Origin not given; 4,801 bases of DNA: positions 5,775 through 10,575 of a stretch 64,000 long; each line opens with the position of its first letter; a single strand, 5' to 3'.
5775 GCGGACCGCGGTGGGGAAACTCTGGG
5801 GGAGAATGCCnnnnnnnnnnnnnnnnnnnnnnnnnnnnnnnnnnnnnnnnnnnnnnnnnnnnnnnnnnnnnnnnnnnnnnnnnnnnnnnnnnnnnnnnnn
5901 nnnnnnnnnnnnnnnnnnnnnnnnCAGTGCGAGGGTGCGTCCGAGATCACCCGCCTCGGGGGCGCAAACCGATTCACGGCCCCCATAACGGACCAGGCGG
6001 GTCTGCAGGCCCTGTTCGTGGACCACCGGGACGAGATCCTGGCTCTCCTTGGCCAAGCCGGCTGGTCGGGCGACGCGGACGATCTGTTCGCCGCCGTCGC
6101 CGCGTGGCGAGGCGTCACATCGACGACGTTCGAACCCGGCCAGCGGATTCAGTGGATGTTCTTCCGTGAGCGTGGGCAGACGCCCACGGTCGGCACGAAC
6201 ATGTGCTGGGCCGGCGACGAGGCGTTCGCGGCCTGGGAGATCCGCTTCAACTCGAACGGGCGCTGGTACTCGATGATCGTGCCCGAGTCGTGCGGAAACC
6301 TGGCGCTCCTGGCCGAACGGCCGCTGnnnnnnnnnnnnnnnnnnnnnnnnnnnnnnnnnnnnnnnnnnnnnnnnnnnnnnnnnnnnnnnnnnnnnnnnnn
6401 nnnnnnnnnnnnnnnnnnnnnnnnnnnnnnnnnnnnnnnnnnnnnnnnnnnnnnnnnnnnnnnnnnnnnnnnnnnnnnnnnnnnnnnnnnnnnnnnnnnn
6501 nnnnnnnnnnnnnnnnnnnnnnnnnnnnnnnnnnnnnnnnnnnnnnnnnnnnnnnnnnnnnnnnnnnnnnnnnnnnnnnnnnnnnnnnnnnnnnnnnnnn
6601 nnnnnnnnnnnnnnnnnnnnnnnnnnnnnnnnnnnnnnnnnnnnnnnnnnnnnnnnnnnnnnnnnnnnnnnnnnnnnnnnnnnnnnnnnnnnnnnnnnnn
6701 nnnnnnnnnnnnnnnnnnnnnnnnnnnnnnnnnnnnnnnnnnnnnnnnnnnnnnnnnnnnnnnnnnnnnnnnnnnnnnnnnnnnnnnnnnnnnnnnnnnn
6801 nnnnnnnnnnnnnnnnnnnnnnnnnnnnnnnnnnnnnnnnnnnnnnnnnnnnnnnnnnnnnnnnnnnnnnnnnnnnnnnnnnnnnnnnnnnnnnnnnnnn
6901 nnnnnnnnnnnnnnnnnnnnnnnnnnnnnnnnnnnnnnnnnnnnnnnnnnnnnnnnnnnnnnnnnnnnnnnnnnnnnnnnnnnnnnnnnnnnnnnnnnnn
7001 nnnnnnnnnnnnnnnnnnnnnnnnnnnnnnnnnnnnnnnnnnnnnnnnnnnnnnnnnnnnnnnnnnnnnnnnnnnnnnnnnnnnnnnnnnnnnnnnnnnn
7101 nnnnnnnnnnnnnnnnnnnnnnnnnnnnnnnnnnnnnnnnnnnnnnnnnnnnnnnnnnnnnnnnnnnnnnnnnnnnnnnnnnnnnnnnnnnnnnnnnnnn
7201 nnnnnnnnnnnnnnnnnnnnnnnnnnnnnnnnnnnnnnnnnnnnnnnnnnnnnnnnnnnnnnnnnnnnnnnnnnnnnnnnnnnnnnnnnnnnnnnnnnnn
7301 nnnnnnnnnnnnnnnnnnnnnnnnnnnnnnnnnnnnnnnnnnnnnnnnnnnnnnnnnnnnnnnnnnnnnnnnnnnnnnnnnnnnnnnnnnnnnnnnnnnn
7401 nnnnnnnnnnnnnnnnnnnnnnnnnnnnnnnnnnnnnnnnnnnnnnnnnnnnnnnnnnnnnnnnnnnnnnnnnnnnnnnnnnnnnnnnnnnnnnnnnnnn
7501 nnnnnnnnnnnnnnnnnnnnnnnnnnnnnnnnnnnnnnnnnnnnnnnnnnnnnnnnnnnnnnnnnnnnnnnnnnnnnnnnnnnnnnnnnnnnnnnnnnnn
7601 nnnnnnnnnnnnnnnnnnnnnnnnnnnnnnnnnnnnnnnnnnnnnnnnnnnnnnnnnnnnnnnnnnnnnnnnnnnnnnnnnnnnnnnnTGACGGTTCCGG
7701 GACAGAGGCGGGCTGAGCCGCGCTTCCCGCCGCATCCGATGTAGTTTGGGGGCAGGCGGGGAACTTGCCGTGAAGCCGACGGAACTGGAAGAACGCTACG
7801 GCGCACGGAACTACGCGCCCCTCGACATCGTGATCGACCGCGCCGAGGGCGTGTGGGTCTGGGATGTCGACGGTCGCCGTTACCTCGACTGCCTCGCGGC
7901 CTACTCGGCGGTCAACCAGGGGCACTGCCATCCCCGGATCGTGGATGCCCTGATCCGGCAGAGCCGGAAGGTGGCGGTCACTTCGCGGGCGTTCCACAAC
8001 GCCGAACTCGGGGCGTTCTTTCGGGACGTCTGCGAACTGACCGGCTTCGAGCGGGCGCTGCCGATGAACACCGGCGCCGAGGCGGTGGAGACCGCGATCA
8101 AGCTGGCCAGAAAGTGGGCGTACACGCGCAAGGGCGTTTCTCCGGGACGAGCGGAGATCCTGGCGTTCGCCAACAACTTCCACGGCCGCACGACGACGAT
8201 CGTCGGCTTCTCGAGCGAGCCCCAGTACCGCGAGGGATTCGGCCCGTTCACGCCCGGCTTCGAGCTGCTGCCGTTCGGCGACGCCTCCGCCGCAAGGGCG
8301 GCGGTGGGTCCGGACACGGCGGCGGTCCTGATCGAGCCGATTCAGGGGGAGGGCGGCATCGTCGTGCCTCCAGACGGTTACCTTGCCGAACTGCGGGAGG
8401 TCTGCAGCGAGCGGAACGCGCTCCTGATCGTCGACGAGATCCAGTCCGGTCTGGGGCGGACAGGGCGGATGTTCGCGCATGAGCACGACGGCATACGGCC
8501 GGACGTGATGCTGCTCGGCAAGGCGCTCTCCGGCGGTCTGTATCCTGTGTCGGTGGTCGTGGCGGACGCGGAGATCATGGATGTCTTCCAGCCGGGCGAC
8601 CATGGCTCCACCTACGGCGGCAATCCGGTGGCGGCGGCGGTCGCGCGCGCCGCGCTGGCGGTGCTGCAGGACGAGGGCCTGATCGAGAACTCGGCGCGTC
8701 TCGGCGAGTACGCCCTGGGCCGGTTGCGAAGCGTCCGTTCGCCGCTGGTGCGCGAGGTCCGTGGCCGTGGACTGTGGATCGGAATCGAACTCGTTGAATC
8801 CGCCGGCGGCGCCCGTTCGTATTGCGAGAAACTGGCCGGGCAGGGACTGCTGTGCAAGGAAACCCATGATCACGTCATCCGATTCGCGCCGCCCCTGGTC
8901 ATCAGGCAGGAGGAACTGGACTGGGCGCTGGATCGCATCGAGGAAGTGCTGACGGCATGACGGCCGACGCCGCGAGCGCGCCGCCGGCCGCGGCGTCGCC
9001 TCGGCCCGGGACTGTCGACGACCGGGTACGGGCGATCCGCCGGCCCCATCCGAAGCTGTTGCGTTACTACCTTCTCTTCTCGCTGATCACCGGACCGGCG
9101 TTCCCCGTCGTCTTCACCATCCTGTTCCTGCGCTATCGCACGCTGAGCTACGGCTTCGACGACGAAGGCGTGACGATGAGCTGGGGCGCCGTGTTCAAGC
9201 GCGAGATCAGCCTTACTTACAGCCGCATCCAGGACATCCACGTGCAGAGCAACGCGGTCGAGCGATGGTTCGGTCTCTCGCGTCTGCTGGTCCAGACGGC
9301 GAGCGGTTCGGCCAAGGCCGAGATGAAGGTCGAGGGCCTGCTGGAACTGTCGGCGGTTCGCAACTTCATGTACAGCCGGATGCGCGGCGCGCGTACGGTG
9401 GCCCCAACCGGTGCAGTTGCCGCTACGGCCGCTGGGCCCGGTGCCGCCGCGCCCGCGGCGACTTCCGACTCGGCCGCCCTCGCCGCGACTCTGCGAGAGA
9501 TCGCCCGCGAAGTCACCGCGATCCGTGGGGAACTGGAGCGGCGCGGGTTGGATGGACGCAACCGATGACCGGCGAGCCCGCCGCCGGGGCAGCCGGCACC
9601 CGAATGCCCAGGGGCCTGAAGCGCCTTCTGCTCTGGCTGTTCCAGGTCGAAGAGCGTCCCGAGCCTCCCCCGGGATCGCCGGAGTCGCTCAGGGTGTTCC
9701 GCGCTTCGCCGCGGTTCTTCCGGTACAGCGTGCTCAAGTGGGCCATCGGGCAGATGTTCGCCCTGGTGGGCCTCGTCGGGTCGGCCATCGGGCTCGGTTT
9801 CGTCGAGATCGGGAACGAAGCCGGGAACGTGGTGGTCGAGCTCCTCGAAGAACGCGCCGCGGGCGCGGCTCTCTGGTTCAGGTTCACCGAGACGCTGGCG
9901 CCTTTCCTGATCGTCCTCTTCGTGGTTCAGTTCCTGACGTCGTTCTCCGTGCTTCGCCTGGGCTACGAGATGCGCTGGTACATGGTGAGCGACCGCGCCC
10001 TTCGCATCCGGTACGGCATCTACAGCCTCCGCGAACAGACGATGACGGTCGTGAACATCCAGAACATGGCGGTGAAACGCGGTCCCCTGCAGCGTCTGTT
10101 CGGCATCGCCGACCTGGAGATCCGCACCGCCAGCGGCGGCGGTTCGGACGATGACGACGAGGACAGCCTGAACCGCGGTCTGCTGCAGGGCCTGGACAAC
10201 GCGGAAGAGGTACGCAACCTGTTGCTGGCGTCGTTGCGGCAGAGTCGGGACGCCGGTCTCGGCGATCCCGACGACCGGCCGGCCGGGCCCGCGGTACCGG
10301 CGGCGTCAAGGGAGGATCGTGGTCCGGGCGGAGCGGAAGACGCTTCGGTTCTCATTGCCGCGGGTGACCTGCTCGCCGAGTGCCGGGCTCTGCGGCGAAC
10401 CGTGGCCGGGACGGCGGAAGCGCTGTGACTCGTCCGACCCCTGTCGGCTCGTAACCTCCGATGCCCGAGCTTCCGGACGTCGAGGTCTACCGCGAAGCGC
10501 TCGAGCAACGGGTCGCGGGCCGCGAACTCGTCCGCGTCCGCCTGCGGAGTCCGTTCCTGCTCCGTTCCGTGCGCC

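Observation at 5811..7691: Secreted protein with a recent tandem Ig-like domain duplication and a C-terminal beta-barrel ending in Phe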

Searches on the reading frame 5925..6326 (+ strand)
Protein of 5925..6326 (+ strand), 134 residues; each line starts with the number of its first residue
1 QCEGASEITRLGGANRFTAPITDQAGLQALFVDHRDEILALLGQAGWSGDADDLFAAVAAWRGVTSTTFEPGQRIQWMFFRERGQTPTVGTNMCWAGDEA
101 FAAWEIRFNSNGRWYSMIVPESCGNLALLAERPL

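Call 36: predict_structure(alignment_id=A2)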
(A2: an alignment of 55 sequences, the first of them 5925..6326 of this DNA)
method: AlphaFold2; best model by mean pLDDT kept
length: 134 residues; sequences in the alignment: 55
mean_pLDDT: 97.4   pTM: 0.91
mean pLDDT of the five models: 97.4, 97.4, 97.2, 96.8, 96.5
residues with pLDDT >= 90: 131; 70-90: 3; 50-70: 0; < 50: 0
segments of 3 or more residues with pLDDT < 50: none
pLDDT, mean of each block of 10 residues (from residue 1): 96 95 98 98 98 99 98 98 94 98 99 99 98 97
secondary structure, 60 per line:
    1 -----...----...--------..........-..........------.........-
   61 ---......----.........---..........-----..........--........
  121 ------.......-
elements in order: E6-8 H24-33 H35-44 H51-59 E64-69 E74-82 E86-95 E101-110 E113-120 E127-133

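Call 56: search_protein_families(library=pfam, alignment_id=A2, max_evalue=1)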
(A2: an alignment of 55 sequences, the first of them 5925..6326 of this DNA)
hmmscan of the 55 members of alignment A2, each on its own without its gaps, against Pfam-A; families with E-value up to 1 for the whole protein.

A. member 1, window:5925-6326:+ (134 aa): 0 families

B. families by the number of members that match (of 55 scanned): 25 families
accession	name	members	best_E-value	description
PF07369.16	DUF1488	4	0.024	Protein of unknown function (DUF1488)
PF11387.14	DUF2795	2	0.03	Protein of unknown function (DUF2795)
PF20080.4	ALTTAQ_rpt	1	0.0033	ALTTAQ repeat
PF05465.18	Halo_GVPC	1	0.011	Halobacterial gas vesicle protein C (GVPC) repeat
PF10741.14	T2SSM_b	1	0.046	Type II secretion system (T2SS), protein M subtype b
PF17651.6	Raco_middle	1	0.058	RACo middle region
PF18879.6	EspA_EspE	1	0.06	EspA/EspE family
PF08329.16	ChitinaseA_N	1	0.064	Chitinase A, N-terminal domain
PF08535.16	KorB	1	0.071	KorB domain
PF03793.24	PASTA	1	0.083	PASTA domain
PF02728.21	Cu_amine_oxidN3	1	0.084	Copper amine oxidase, N3 domain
PF04837.17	MbeB_N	1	0.13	MbeB-like, N-term conserved region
PF03583.20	LIP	1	0.13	Secretory lipase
PF14595.12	Thioredoxin_9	1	0.14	Thioredoxin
PF23421.1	DUF7109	1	0.17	Family of unknown function (DUF7109)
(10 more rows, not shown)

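Call 58: find_homologous_proteins(query=A2, max_evalue=0.00001)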
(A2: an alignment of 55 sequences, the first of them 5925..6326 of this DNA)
Query A2 (55 sequences) (134 aa, profile of the alignment): 14 proteins with E <= 0.00001 among 8000 candidates.
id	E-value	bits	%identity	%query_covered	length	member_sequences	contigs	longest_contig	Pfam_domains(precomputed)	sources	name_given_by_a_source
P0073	1.4e-47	179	42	96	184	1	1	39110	-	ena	-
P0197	6.5e-47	177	86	99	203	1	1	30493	-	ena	-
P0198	1.0e-44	170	83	100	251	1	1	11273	-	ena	-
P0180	8.8e-40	154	31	96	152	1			-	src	-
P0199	3.1e-39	152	33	92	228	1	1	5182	-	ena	-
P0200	1.7e-36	143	33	93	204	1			-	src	-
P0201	7.9e-36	141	35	93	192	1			-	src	-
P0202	7.9e-36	141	34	93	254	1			-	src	-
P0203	8.5e-33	131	28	90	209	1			-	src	-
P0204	2.7e-32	129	37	96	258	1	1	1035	-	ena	-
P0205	3.9e-26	109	28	94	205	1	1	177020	-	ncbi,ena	-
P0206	1.2e-20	92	30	98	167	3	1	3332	-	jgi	jgi:hypothetical protein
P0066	9.6e-12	63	68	57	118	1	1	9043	-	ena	-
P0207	3.3e-8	51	40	30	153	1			-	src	-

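Call 59: fold_search(model_id=the predicted structure, library=pdb)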
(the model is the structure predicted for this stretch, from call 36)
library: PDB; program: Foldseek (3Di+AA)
matches with E <= 10: 487; with E <= 0.001: 0
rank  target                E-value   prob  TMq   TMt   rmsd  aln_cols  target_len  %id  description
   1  7anm_C                2.5e-01  0.09  0.16  0.05  13.6        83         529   14  Nudaurelia capensis omega virus capsid: virus-like particles expressed in Nicotiana benthamiana (released 2021-08-25)
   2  3u61_F                3.8e-01  0.05  0.17  0.12  14.4       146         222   10  Structure of T4 Bacteriophage Clamp Loader Bound To Closed Clamp, DNA and ATP Analog and ADP (released 2012-01-04)
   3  6drt_A                4.2e-01  0.08  0.19  0.13  13.0       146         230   10  Crystal structure of the processivity clamp GP45 complexed with recognition peptide of ligase from bacteriophage T4 (released 2018-09-26)
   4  7rdg_D                5.4e-01  0.12  0.24  0.24  11.0       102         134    9  Crystal structure of D103A human Galectin-7 mutant in presence of lactose (released 2023-01-25)
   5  2d6m_A                5.4e-01  0.07  0.19  0.17  11.6       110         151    8  Crystal structure of mouse galectin-9 N-terminal CRD in complex with lactose (released 2006-09-26)
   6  6b2v                  5.4e-01  0.06  0.19  0.11  15.1       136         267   14  Pyran synthase domain from module nine of the sorangicin pathway (released 2018-04-18)
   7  7n57_B                5.4e-01  0.03  0.14  0.14  14.9       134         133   10  Crystal structure of R20A human Galectin-7 mutant in presence of lactose (released 2023-01-25)
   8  3gal_A                5.7e-01  0.08  0.20  0.20  11.3       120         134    8  CRYSTAL STRUCTURE OF HUMAN GALECTIN-7 IN COMPLEX WITH GALACTOSAMINE (released 1998-11-04)
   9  7sqc_2H               6.1e-01  0.08  0.25  0.10  33.9       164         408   10  Ciliary C1 central pair apparatus isolated from Chlamydomonas reinhardtii (released 2022-04-13)
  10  1czd_A                6.1e-01  0.05  0.18  0.12  14.8       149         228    8  CRYSTAL STRUCTURE OF THE PROCESSIVITY CLAMP GP45 FROM BACTERIOPHAGE T4 (released 2000-03-03)
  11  3n0z_A                6.5e-01  0.09  0.21  0.17   9.6       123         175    7  Adenylate cyclase class IV with active site ligand 3AT (released 2010-11-24)
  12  6fof_D                6.8e-01  0.07  0.19  0.17  10.7       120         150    7  Crystal structure of a crystallized variant of h-Gal3: Gal-3[NTS/VII-IX] (released 2018-07-18)
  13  2d6n_B                7.3e-01  0.06  0.19  0.17  11.7       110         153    8  Crystal structure of mouse galectin-9 N-terminal CRD in complex with N-acetyllactosamine (released 2006-09-26)
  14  6l7x                  7.3e-01  0.06  0.23  0.18  12.3       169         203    9  Crystal structure of Cet1 from Trypanosoma cruzi in complex with #951 ligand (released 2020-06-03)
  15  3n10_A                8.2e-01  0.08  0.22  0.17   9.5       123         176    7  Product complex of adenylate cyclase class IV (released 2010-06-23)
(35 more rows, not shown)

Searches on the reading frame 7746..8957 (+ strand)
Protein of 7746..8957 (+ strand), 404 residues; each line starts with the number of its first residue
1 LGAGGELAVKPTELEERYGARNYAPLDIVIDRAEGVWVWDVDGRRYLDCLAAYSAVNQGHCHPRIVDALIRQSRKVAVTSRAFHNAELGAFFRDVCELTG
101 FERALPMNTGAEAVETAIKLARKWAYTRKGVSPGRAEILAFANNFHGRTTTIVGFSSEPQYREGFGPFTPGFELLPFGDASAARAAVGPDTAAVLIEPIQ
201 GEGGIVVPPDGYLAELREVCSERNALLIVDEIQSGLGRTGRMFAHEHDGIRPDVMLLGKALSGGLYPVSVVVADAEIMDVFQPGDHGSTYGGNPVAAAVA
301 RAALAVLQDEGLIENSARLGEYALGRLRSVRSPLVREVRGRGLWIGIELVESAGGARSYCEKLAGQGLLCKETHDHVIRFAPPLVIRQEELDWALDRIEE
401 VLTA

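Call 13: search_protein_families(library=pfam, proteins=[window:7746-8957:+], max_evalue=0.001)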
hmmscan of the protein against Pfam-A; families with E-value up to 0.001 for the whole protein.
window:7746-8957:+ (404 aa): 1 family
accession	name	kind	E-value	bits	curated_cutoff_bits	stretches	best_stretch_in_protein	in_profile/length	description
PF00202.27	Aminotran_3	-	2.5e-130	435.2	30.5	1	18-402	1-403/403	Aminotransferase class-III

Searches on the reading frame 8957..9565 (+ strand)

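Call 13: search_protein_families(library=pfam, proteins=[window:8957-9565:+], max_evalue=0.001)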
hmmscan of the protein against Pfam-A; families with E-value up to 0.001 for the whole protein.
window:8957-9565:+ (203 aa): 1 family
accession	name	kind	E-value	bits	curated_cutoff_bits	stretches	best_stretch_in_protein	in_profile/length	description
PF03703.20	bPH_2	-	4.8e-13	49.6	22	1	60-123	1-65/78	Bacterial PH domain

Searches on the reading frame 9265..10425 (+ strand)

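Call 13: search_protein_families(library=pfam, proteins=[window:9265-10425:+], max_evalue=0.001)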
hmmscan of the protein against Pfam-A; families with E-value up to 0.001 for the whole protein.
window:9265-10425:+ (387 aa): 1 family
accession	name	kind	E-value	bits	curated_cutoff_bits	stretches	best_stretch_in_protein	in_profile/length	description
PF03703.20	bPH_2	-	4e-14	53.1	22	1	237-318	4-76/78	Bacterial PH domain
